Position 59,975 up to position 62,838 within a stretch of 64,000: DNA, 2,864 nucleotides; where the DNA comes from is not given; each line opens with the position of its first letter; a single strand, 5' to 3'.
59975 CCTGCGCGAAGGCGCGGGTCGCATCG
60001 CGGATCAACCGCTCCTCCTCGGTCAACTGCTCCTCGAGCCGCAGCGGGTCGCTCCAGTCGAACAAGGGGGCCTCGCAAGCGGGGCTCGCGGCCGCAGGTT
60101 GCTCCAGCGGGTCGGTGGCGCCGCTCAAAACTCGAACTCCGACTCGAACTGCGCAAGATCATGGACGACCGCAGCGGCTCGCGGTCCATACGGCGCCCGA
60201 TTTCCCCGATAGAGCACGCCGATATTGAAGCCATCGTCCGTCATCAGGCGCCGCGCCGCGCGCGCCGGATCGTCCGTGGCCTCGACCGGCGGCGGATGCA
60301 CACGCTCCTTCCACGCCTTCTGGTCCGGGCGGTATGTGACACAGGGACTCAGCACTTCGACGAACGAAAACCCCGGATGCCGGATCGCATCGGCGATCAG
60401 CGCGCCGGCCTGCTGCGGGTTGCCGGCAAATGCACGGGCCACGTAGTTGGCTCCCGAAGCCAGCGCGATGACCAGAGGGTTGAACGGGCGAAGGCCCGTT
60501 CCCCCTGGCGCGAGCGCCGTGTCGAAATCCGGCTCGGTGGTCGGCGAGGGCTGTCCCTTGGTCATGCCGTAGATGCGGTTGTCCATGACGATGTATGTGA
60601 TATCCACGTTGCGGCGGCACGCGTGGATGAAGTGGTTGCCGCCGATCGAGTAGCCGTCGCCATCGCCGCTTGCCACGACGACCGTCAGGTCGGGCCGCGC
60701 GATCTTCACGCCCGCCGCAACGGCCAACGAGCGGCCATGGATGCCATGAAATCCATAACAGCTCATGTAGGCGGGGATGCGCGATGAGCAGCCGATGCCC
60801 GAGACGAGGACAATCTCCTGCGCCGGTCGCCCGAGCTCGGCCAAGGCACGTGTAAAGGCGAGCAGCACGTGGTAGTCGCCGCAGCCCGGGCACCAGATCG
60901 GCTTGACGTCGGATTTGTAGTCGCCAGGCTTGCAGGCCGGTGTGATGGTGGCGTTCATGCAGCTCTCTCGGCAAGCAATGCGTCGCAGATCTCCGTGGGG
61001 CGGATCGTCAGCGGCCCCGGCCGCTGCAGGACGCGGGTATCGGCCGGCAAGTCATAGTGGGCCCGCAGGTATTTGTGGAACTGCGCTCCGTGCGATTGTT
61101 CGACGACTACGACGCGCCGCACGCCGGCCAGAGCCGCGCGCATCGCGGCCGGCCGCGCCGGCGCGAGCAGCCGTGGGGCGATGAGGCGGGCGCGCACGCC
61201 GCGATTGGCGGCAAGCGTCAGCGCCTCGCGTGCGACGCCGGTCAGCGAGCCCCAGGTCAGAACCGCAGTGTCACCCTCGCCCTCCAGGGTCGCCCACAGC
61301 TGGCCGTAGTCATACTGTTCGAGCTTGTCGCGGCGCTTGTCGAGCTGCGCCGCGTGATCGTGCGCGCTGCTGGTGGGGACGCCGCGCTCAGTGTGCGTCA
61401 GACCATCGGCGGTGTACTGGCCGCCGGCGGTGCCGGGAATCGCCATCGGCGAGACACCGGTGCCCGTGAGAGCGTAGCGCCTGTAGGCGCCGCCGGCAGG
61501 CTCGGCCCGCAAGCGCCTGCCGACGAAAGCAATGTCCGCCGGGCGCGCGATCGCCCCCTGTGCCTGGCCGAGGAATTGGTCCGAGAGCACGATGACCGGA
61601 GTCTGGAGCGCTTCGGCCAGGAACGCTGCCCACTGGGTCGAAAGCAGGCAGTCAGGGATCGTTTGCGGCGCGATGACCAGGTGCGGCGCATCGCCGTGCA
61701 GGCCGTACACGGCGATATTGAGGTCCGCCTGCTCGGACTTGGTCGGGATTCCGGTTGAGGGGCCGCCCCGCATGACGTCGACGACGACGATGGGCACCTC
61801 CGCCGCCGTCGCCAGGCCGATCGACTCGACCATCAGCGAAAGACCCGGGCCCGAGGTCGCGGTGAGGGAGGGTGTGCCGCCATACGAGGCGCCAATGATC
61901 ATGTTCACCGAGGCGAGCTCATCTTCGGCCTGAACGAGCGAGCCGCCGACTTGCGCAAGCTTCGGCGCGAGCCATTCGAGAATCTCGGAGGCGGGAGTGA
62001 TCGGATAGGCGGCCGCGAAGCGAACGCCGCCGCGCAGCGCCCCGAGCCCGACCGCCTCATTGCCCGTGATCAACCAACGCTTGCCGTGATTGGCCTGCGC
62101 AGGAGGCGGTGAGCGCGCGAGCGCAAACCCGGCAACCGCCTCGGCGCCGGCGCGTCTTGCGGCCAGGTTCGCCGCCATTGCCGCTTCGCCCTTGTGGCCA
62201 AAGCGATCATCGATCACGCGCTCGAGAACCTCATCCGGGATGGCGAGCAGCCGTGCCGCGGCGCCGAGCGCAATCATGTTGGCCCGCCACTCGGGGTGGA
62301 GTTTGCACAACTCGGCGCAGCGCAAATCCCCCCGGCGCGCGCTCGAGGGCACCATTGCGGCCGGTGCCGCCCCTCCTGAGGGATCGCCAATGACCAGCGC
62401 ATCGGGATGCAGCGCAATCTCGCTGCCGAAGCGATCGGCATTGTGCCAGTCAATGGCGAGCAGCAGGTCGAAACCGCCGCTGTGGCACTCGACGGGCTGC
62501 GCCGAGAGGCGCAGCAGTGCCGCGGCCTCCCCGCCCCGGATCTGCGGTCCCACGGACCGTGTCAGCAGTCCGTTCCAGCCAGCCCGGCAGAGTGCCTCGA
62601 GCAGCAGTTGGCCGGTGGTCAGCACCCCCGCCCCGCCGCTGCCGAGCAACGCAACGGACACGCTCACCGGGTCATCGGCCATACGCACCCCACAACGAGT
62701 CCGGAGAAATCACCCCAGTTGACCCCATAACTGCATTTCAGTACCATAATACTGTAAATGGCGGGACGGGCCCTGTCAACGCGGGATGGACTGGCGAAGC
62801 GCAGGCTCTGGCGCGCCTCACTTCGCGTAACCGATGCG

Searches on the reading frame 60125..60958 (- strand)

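Call 28: search_protein_families(library=pfam, max_evalue=0.00001, proteins=[window:60125-60958:-])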
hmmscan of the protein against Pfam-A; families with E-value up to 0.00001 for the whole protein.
window:60125-60958:- (277 aa): 1 family
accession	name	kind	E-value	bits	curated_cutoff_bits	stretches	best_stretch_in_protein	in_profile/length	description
PF02775.26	TPP_enzyme_C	-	2.7e-32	112.1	21.9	1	55-202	2-151/151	Thiamine pyrophosphate enzyme, C-terminal TPP binding domain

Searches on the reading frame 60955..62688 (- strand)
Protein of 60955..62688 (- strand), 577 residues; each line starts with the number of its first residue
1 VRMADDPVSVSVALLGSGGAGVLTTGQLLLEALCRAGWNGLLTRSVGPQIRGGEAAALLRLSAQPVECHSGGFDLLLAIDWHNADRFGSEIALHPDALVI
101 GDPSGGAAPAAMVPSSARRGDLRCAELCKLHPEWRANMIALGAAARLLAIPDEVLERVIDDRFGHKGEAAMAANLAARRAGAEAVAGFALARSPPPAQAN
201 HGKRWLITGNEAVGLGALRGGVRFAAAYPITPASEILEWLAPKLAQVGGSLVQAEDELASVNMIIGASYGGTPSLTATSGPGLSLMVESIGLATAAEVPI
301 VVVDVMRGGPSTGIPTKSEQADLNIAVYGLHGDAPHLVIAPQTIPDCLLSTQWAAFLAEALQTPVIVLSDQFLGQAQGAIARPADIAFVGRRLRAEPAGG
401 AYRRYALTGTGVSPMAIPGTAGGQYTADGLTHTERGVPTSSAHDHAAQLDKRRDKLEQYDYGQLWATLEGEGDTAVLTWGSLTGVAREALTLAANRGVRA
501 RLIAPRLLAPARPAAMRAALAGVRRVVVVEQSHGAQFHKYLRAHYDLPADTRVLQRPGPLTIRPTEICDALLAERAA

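Call 28: search_protein_families(library=pfam, max_evalue=0.00001, proteins=[window:60955-62688:-])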
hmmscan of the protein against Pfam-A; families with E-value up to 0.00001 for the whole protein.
window:60955-62688:- (577 aa): 2 families
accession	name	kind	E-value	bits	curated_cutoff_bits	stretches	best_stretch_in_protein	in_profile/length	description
PF01855.24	POR_N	-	8.3e-52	176.7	27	1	216-447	2-227/231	Pyruvate flavodoxin/ferredoxin oxidoreductase, thiamine diP-bdg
PF01558.24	POR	-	5.6e-21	75.9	27.4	1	18-183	1-173/173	Pyruvate ferredoxin/flavodoxin oxidoreductase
